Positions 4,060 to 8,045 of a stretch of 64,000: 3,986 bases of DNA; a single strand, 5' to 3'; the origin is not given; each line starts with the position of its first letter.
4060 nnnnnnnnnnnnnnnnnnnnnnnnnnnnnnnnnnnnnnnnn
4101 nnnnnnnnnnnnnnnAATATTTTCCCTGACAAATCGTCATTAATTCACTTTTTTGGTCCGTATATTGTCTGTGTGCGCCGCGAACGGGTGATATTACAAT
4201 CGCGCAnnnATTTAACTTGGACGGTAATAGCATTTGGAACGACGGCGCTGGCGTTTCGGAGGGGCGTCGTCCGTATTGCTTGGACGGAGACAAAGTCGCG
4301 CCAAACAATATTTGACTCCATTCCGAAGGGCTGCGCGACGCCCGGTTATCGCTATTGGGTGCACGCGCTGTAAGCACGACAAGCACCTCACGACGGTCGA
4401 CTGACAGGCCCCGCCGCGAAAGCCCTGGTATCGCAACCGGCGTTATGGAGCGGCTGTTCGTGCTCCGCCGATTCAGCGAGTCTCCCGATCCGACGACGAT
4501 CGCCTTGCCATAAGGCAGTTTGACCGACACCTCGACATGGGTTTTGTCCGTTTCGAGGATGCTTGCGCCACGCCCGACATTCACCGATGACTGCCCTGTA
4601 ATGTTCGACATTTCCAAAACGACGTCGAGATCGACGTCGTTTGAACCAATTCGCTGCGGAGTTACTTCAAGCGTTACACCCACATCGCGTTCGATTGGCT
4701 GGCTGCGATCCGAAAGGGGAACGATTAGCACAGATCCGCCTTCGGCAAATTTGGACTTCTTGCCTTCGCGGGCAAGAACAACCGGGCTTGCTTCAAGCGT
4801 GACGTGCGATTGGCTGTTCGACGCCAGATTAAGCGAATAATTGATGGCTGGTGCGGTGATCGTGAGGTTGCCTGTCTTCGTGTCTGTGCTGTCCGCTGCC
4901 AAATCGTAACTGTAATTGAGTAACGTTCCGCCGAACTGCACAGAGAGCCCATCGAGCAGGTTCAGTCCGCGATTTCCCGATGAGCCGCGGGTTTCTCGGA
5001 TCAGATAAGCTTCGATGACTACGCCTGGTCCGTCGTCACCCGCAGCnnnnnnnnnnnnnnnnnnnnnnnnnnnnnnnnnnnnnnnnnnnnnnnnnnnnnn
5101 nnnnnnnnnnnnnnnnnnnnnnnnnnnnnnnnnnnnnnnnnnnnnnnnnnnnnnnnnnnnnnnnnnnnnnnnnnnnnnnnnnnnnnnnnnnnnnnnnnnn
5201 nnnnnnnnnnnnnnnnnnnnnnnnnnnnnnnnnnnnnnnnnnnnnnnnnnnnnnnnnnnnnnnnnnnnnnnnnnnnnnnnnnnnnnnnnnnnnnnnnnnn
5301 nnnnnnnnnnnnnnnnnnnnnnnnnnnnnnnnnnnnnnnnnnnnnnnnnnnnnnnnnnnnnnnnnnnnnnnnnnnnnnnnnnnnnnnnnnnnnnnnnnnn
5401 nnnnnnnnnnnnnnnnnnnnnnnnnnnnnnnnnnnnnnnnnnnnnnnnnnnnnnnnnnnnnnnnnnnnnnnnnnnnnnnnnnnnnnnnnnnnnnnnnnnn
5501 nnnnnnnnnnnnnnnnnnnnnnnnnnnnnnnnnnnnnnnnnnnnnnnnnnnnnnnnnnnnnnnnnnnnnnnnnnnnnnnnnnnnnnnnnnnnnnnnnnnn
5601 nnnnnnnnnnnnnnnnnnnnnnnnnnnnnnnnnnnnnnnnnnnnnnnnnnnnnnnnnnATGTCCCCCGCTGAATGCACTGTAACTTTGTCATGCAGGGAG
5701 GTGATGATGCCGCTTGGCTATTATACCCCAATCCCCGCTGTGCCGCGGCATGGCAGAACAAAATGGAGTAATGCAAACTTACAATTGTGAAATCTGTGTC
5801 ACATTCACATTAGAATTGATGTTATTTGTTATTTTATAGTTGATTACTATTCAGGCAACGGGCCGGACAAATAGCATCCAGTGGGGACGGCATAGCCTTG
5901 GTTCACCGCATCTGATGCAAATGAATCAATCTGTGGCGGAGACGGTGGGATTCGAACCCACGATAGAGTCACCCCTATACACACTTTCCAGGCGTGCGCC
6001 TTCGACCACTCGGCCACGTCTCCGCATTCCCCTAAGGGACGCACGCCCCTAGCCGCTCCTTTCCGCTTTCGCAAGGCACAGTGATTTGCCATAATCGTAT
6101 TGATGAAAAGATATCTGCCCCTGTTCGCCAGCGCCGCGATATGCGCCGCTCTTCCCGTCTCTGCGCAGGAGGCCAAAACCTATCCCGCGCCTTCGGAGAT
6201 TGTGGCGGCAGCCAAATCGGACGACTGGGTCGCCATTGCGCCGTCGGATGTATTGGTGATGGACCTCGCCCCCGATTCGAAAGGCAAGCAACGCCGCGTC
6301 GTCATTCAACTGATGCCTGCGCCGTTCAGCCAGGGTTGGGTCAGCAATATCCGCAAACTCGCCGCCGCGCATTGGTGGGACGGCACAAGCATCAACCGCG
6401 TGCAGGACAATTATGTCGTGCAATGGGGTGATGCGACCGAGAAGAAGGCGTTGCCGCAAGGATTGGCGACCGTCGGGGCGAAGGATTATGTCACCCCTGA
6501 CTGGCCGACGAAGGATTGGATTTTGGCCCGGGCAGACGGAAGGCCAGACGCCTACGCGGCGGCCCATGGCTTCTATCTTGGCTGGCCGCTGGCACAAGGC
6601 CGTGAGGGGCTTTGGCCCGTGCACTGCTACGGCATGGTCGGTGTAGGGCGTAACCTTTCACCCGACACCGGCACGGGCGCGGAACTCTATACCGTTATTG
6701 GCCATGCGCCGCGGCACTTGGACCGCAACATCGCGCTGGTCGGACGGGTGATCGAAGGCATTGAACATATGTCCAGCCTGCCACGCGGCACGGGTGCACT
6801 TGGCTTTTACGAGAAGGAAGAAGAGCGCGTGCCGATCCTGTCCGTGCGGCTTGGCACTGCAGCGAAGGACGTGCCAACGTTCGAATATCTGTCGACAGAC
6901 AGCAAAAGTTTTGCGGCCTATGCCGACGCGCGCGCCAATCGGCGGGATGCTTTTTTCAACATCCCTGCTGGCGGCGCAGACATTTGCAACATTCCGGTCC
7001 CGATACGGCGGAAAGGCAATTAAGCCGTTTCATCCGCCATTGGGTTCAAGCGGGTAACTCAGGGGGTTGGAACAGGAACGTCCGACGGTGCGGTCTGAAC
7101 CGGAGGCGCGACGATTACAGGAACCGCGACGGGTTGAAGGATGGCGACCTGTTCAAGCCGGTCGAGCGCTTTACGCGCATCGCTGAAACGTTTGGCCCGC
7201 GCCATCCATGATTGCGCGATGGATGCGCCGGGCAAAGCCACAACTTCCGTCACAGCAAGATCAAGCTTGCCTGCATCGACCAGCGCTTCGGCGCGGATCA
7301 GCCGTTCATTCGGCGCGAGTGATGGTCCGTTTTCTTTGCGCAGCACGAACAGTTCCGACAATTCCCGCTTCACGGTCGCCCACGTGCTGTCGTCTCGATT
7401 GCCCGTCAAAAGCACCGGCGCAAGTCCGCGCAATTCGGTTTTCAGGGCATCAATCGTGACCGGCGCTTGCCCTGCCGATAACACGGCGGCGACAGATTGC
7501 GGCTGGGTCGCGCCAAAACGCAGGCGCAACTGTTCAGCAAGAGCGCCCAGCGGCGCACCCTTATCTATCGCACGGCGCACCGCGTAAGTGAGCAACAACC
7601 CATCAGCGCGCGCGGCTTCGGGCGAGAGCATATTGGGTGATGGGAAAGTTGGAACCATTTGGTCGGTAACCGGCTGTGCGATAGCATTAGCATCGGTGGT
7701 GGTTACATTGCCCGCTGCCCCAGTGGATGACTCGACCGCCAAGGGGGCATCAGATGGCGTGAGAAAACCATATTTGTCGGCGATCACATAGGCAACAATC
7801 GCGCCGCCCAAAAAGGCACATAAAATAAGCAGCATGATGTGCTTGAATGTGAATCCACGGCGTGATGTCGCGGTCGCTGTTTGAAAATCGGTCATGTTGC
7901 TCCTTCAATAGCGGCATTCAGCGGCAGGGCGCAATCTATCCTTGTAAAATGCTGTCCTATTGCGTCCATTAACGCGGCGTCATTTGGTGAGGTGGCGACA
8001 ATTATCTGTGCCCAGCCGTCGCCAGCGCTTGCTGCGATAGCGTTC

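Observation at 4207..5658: Stand-alone lipoprotein-TPR-secretin fusion lacking N-domains, co-oriented with an orphan exported protein: candidate minimal secretion or surface system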

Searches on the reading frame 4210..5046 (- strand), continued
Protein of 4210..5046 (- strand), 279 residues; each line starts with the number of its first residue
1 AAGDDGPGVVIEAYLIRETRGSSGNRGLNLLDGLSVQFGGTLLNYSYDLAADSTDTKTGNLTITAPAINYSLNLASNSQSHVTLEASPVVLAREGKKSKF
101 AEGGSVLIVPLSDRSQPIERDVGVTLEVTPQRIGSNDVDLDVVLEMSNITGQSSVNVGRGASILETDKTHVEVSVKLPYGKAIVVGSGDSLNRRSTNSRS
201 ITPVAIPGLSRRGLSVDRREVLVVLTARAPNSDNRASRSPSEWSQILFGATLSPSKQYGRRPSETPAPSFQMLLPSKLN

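Call 90: search_protein_families(library=pfam, proteins=[L045:3578-4192:-, L042:13742-14452:+, L044:12101-14560:+], max_evalue=0.01)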
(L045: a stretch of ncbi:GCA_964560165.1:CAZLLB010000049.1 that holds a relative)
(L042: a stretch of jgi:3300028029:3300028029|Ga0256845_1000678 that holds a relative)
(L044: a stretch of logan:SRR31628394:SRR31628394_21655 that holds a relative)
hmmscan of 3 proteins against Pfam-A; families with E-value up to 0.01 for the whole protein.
L045:3578-4192:- (204 aa): 2 families
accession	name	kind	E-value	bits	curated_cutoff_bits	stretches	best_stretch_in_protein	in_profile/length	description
PF11159.13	DUF2939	-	2.6e-16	60.2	24.8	1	49-136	3-92/93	Protein of unknown function (DUF2939)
PF13347.12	MFS_2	-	0.0064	15.5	27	1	13-65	262-314/427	MFS/sugar transport protein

L042:13742-14452:+ (236 aa): 2 families
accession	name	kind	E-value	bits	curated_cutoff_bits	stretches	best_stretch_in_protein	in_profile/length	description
PF13462.12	Thioredoxin_4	-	8.1e-05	23.3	23.2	1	115-215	5-109/165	Thioredoxin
PF13098.12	Thioredoxin_2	-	0.0043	17.8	27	0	123-207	5-61/104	Thioredoxin-like domain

L044:12101-14560:+ (819 aa): 3 families
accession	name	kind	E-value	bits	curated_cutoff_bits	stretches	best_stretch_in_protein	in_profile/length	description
PF19193.6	Tectonin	-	5.6e-16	59.1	30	1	326-392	4-66/216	Tectonin domain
PF20067.5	SSL_N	-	0.00039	20.6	18.9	0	438-456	27-45/46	Strictosidine synthase-like, N-terminal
PF01436.27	NHL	-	0.0016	18.9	20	0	234-251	2-19/28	NHL repeat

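Call 94: find_encoding_contigs(protein=P0196, flank=8000, max_places=1)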
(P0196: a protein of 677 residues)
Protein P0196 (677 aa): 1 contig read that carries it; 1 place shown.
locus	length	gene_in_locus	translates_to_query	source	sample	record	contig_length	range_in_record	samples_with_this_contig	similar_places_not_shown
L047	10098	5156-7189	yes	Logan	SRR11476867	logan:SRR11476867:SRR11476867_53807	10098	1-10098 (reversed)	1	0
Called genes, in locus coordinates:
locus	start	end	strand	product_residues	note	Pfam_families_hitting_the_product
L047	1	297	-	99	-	?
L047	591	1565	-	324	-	PF12833:HTH_18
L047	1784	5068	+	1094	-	PF00652:Ricin_B_lectin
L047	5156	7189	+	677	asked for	PF07719:TPR_2 (faint), PF07054:Pericardin_rpt (weak), PF00263:Secretin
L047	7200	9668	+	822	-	PF19193:Tectonin (weak), PF20067:SSL_N (faint), PF19193:Tectonin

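Call 95: find_encoding_contigs(protein=P0155, flank=8000, max_places=1)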
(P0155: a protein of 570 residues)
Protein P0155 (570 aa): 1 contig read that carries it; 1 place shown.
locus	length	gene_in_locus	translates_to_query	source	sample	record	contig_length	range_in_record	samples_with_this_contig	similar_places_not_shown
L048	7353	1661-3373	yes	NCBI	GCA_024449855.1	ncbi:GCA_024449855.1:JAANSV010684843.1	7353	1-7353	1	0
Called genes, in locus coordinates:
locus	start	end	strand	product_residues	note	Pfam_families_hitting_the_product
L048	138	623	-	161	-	PF00731:AIRC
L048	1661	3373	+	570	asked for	PF00263:Secretin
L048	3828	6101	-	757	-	PF00092:VWA (weak)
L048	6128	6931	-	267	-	PF07728:AAA_5, PF08406:CbbQ_C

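Call 100: search_protein_families(library=pfam, alignment_id=A9, max_evalue=0.001)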
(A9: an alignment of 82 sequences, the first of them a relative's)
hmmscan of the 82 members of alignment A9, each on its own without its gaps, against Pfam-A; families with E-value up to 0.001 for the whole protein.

A. member 1, P0151 (551 aa): 1 family
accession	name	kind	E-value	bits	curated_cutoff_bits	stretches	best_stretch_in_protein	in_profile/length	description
PF00263.26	Secretin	-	4.7e-14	52.8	27.5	1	334-486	4-165/169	Bacterial type II and III secretion system protein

B. families by the number of members that match (of 82 scanned): 20 families
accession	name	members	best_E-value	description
PF00263.26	Secretin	82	4.5e-35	Bacterial type II and III secretion system protein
PF07719.23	TPR_2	45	8.7e-13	Tetratricopeptide repeat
PF14559.12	TPR_19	40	4.9e-10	Tetratricopeptide repeat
PF13432.12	TPR_16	32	3.1e-10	Tetratricopeptide repeat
PF23914.1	TPR_CcmH_CycH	31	6.1e-08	Cytochrome c-type biogenesis protein H TPR domain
PF13414.12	TPR_11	29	3.6e-11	TPR repeat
PF00515.34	TPR_1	22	4.4e-08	Tetratricopeptide repeat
PF13428.12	TPR_14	22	4.6e-08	Tetratricopeptide repeat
PF13431.12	TPR_17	21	3.9e-08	Tetratricopeptide repeat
PF13371.12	TPR_9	10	6.2e-07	Tetratricopeptide repeat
PF13181.12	TPR_8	8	6.2e-06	Tetratricopeptide repeat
PF12895.13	ANAPC3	3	1.6e-05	Anaphase-promoting complex, cyclosome, subunit 3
PF13174.12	TPR_6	2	1.2e-06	Tetratricopeptide repeat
PF13424.12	TPR_12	2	5.2e-06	Tetratricopeptide repeat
PF07219.19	HemY_N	2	0.00065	HemY protein N-terminus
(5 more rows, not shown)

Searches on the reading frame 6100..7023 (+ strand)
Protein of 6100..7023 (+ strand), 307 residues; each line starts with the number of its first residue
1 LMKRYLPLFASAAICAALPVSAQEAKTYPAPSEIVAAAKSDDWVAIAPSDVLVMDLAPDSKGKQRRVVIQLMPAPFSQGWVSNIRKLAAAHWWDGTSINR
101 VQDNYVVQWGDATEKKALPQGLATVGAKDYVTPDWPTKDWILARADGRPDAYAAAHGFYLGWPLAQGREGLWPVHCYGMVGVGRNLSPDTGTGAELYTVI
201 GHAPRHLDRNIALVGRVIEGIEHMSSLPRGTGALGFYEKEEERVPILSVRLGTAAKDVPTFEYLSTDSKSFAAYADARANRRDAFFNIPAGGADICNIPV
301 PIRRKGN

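Call 3: search_protein_families(library=pfam, proteins=[window:6100-7023:+], max_evalue=0.1)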
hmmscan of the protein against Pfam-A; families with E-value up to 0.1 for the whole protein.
window:6100-7023:+ (307 aa): 1 family
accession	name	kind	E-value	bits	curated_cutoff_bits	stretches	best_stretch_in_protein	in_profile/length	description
PF00160.26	Pro_isomerase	-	1.1e-10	42.4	21.7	1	81-249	25-157/159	Cyclophilin type peptidyl-prolyl cis-trans isomerase/CLD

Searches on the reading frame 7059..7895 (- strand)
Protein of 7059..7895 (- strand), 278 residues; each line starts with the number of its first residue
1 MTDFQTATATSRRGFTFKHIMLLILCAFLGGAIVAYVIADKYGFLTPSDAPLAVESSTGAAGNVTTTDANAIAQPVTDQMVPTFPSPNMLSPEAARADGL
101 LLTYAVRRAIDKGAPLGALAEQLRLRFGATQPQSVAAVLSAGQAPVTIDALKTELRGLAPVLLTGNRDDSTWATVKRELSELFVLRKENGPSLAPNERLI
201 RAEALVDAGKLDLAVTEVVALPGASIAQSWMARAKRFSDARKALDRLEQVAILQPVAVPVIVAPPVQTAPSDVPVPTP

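Call 3: search_protein_families(library=pfam, proteins=[window:7059-7895:-], max_evalue=0.1)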
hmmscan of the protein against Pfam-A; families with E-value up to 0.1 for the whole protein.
window:7059-7895:- (278 aa): 1 family
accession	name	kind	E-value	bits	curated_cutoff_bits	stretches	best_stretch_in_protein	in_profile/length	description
PF09731.14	Mitofilin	-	0.0022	17.4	27.4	1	199-247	559-609/614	Mitochondrial inner membrane protein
